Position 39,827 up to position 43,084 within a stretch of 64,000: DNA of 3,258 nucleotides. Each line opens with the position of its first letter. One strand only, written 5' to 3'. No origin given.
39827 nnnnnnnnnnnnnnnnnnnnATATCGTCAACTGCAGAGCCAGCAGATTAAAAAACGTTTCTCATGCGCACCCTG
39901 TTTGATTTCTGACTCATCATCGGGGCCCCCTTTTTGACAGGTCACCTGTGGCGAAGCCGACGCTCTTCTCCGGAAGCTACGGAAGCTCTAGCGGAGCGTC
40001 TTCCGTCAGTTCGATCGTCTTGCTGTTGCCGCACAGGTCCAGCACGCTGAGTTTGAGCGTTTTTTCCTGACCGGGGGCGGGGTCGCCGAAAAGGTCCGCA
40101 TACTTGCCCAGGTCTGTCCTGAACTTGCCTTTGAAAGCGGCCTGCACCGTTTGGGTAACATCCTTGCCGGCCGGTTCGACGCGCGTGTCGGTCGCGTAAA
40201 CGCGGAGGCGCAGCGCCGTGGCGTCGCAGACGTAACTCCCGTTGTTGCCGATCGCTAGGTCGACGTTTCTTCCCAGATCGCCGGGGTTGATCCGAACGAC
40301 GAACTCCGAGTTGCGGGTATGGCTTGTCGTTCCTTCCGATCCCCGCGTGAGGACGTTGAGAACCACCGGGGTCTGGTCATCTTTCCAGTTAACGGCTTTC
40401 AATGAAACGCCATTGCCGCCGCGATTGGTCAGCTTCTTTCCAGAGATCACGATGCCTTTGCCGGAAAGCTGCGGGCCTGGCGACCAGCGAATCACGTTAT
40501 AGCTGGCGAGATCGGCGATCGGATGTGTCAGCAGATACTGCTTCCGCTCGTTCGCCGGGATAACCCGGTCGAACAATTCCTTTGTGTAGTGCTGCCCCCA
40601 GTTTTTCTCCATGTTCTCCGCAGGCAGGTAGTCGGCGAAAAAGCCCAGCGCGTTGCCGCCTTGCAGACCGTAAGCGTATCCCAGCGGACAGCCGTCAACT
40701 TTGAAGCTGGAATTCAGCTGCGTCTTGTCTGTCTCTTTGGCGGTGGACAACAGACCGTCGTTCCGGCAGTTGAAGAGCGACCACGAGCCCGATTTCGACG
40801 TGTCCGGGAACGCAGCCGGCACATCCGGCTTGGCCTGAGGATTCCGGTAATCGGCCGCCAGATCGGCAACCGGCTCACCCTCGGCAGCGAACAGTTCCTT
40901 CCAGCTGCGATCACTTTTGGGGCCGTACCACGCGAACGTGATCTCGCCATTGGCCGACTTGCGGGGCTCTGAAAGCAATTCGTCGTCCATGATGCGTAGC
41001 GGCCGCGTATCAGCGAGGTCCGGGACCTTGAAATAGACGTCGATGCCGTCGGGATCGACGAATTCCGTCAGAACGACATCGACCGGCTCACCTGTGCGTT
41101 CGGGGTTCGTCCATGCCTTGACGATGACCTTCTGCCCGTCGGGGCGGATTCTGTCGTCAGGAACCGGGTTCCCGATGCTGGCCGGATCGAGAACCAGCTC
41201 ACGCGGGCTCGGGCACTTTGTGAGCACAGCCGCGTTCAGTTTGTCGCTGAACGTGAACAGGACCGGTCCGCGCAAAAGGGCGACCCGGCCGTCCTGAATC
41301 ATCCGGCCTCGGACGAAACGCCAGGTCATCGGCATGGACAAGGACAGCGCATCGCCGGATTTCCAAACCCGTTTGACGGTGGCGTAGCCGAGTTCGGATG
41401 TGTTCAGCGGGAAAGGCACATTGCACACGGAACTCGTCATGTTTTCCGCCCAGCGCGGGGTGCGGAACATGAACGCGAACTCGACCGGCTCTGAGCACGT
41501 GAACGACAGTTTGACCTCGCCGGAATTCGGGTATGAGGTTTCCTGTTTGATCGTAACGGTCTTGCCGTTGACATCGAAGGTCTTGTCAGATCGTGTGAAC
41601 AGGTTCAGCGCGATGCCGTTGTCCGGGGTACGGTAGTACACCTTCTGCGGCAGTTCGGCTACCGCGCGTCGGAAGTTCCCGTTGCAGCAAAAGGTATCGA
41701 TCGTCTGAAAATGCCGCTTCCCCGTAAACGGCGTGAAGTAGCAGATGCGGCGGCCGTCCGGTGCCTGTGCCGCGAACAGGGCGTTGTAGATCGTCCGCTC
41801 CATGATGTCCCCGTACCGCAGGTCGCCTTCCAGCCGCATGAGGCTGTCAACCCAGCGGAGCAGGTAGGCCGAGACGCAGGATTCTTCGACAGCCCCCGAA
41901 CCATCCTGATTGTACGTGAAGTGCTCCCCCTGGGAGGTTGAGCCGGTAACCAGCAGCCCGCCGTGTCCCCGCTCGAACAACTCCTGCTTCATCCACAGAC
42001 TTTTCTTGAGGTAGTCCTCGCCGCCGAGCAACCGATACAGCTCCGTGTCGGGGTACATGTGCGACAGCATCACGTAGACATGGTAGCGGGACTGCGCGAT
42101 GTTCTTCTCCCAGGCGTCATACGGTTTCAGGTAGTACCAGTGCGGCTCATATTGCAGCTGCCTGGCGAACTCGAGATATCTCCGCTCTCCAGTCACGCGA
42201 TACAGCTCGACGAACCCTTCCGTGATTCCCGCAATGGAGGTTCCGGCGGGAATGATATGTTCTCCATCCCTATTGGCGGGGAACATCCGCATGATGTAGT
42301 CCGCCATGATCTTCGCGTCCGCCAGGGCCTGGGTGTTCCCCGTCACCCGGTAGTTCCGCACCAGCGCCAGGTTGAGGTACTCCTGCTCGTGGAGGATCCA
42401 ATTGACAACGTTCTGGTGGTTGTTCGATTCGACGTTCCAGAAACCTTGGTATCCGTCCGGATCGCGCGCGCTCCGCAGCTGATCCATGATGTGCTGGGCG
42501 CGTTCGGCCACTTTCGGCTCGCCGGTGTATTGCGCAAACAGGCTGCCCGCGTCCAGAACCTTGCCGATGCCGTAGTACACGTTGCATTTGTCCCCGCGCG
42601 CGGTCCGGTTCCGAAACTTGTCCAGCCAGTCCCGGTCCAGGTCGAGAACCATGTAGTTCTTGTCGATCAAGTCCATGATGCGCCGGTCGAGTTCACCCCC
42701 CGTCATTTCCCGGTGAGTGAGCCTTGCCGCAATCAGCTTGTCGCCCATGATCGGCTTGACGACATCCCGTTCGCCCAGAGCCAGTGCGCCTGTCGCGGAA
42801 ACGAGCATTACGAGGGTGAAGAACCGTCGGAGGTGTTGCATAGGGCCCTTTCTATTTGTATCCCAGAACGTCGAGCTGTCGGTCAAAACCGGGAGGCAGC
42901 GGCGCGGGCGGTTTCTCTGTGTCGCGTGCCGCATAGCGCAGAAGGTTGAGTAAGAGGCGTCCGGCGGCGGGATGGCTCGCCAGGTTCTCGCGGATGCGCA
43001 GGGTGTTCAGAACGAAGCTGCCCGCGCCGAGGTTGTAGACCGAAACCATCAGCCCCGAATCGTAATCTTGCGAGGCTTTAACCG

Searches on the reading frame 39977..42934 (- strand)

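Call 10: search_protein_families(library=pfam, proteins=[window:39977-42934:-], max_evalue=0.001)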
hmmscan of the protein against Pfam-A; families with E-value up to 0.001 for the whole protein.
window:39977-42934:- (985 aa): 2 families
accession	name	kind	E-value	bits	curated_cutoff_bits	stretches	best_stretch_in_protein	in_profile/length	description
PF07944.18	Beta-AFase-like_GH127_cat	-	3.3e-40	138.7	24.9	1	123-429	60-375/376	Beta-L-arabinofuranosidase, GH127 catalytic domain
PF20736.2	Glyco_hydro127M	-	4.9e-18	65.5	24.2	1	441-536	2-95/95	Beta-L-arabinofuranosidase, GH127 middle domain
